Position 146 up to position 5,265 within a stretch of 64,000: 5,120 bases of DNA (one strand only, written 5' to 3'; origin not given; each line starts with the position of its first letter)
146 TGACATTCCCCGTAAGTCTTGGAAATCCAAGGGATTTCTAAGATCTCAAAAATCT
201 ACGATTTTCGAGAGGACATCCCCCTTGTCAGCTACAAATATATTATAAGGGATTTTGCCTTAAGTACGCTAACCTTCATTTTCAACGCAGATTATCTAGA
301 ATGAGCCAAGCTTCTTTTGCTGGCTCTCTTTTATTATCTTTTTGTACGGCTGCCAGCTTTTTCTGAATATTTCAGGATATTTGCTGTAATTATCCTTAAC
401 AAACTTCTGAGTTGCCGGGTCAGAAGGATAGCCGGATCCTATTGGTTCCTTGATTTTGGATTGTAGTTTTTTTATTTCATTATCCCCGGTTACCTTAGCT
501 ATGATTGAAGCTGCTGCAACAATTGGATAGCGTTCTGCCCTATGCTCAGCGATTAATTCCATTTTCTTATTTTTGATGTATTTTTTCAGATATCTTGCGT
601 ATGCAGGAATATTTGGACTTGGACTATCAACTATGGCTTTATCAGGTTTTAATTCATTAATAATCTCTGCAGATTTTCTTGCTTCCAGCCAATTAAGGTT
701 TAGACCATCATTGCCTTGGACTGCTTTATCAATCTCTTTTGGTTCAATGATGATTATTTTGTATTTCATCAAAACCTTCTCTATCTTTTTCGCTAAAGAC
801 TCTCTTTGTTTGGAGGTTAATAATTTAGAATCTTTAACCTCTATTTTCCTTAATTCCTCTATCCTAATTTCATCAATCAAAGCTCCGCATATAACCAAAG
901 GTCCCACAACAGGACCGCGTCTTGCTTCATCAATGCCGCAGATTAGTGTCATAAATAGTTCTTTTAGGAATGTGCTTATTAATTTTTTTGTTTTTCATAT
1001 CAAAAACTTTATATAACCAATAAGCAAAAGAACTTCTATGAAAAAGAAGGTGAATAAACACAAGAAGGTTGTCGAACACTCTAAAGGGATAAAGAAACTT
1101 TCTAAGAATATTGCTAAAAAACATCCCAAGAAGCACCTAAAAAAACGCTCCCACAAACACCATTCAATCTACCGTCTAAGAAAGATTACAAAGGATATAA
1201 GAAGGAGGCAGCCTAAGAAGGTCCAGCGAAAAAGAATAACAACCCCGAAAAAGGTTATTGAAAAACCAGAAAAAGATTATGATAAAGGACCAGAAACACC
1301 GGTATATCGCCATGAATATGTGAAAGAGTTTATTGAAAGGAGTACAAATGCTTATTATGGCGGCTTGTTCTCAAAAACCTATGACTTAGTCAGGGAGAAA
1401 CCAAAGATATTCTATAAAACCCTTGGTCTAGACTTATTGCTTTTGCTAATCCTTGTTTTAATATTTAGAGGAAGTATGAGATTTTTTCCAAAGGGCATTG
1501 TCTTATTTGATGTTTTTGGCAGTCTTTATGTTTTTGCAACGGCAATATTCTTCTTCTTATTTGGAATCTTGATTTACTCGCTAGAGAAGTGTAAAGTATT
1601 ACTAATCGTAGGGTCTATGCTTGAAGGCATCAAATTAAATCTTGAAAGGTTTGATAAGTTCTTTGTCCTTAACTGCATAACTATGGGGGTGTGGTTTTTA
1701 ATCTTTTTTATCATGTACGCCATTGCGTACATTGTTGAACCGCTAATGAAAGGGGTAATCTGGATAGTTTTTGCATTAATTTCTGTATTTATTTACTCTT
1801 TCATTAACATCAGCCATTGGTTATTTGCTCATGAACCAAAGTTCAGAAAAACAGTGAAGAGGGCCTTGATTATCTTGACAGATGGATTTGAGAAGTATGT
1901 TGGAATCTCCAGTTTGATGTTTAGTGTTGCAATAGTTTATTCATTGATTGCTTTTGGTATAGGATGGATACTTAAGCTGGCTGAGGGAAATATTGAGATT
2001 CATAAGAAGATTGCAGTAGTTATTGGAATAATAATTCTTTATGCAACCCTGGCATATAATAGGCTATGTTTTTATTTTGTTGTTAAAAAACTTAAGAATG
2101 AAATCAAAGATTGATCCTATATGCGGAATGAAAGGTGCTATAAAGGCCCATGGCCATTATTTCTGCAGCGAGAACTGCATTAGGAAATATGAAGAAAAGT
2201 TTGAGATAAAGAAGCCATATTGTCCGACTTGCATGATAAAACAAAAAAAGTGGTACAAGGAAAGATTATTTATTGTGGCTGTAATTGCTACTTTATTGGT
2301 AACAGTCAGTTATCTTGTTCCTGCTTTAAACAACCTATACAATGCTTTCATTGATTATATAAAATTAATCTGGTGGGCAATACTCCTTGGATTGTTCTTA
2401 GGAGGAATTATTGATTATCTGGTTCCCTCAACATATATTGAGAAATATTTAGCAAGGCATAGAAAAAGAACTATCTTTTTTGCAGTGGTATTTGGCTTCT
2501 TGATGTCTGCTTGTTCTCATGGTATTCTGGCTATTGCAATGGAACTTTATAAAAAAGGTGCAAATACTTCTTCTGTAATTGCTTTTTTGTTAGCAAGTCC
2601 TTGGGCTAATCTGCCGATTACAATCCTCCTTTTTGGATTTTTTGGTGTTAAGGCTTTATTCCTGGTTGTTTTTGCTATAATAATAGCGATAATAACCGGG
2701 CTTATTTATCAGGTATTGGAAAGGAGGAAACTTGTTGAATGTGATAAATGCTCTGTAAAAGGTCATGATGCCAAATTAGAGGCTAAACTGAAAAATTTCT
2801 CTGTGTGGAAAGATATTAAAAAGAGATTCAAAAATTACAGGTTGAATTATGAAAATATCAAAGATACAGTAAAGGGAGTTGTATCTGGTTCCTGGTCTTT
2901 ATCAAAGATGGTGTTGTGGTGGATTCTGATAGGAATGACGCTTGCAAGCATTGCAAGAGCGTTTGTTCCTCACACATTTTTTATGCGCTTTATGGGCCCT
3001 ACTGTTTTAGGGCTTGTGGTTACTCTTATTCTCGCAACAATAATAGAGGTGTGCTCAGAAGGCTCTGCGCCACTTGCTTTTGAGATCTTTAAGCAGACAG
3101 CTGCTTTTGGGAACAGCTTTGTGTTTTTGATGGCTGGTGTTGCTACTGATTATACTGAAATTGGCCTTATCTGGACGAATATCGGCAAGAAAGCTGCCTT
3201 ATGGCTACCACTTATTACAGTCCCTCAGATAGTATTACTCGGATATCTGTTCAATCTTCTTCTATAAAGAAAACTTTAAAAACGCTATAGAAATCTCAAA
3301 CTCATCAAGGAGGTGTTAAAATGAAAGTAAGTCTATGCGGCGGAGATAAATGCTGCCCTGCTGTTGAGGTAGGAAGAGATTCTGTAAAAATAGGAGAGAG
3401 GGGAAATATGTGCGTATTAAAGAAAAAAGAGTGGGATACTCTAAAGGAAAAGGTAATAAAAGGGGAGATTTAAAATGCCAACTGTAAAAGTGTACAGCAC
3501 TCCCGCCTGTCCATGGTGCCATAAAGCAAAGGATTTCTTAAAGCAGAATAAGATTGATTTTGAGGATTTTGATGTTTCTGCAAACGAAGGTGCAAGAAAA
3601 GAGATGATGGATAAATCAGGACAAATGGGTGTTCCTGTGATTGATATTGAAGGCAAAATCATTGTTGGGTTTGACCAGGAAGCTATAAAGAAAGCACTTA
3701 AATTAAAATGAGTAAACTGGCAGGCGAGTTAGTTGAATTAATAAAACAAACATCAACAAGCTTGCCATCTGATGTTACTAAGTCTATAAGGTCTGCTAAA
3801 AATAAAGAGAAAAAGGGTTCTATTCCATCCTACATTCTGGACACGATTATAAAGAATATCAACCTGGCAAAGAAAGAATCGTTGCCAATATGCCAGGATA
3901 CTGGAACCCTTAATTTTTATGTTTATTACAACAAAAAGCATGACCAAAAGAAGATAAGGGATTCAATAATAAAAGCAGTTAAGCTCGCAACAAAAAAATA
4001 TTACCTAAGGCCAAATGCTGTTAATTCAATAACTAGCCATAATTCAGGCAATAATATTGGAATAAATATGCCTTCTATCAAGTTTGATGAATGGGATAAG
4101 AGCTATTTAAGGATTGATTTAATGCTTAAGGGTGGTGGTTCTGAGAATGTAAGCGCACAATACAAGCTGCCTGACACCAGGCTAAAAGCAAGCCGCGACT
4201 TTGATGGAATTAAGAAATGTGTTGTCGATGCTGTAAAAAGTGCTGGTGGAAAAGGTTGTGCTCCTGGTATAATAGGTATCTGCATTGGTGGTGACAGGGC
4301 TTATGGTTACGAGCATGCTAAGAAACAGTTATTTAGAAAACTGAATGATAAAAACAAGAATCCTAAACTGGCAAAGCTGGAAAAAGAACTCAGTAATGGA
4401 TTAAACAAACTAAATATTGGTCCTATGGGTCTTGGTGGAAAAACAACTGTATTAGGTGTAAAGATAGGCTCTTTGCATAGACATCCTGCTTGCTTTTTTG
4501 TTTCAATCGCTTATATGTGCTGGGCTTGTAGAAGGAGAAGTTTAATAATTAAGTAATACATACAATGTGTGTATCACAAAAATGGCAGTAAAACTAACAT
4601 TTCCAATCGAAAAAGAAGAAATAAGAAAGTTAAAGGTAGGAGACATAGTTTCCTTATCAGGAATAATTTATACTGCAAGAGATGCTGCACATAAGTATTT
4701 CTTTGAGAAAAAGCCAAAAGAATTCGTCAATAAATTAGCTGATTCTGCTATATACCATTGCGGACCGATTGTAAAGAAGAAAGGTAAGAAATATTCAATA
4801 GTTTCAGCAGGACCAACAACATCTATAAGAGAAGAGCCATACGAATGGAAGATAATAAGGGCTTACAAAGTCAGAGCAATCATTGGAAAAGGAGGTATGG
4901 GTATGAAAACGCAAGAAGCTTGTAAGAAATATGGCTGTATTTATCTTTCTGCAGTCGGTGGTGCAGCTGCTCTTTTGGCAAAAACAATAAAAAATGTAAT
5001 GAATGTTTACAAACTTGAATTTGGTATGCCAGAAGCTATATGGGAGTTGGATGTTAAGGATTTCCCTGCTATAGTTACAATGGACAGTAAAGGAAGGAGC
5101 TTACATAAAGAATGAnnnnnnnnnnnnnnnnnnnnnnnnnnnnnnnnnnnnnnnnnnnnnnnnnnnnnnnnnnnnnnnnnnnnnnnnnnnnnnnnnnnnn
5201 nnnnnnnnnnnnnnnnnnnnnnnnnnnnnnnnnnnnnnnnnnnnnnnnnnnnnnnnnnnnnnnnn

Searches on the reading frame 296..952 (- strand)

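Call 36: search_protein_families(library=pfam, proteins=[window:296-952:-], max_evalue=0.00001)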
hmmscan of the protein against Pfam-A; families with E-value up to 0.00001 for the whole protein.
window:296-952:- (218 aa): 1 family
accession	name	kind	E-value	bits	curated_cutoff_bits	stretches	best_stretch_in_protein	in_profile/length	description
PF01351.25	RNase_HII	-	4.2e-42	144.7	25.8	1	5-201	1-197/199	Ribonuclease HII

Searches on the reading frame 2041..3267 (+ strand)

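Call 36: search_protein_families(library=pfam, proteins=[window:2041-3267:+], max_evalue=0.00001)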
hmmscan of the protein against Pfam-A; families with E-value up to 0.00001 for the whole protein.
window:2041-3267:+ (408 aa): 1 family
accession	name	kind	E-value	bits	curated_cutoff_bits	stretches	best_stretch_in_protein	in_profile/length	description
PF03773.19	ArsP_1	-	4.3e-39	134.9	32.3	1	97-405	3-293/294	Predicted permease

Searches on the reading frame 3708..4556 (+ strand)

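Call 36: search_protein_families(library=pfam, proteins=[window:3708-4556:+], max_evalue=0.00001)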
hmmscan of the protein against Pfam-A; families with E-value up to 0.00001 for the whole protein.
window:3708-4556:+ (282 aa): 1 family
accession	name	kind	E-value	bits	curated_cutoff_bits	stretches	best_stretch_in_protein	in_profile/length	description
PF05681.19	Fumerase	-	1.7e-81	274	25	1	9-278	5-268/270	Fumarate hydratase (Fumerase)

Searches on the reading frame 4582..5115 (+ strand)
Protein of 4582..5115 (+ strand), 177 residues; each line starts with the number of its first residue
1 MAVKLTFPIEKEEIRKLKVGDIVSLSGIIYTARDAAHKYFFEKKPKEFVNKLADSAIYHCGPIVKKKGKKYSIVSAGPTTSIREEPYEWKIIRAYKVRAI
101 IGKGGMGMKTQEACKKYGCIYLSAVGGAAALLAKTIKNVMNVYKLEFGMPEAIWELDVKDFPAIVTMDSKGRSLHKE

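Call 36: search_protein_families(library=pfam, proteins=[window:4582-5115:+], max_evalue=0.00001)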
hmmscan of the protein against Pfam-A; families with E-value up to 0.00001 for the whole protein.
window:4582-5115:+ (177 aa): 1 family
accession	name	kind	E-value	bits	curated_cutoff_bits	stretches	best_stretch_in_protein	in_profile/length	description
PF05683.17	Fumerase_C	-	1.9e-53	181.3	22.2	1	3-177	29-204/205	Fumarase C-terminus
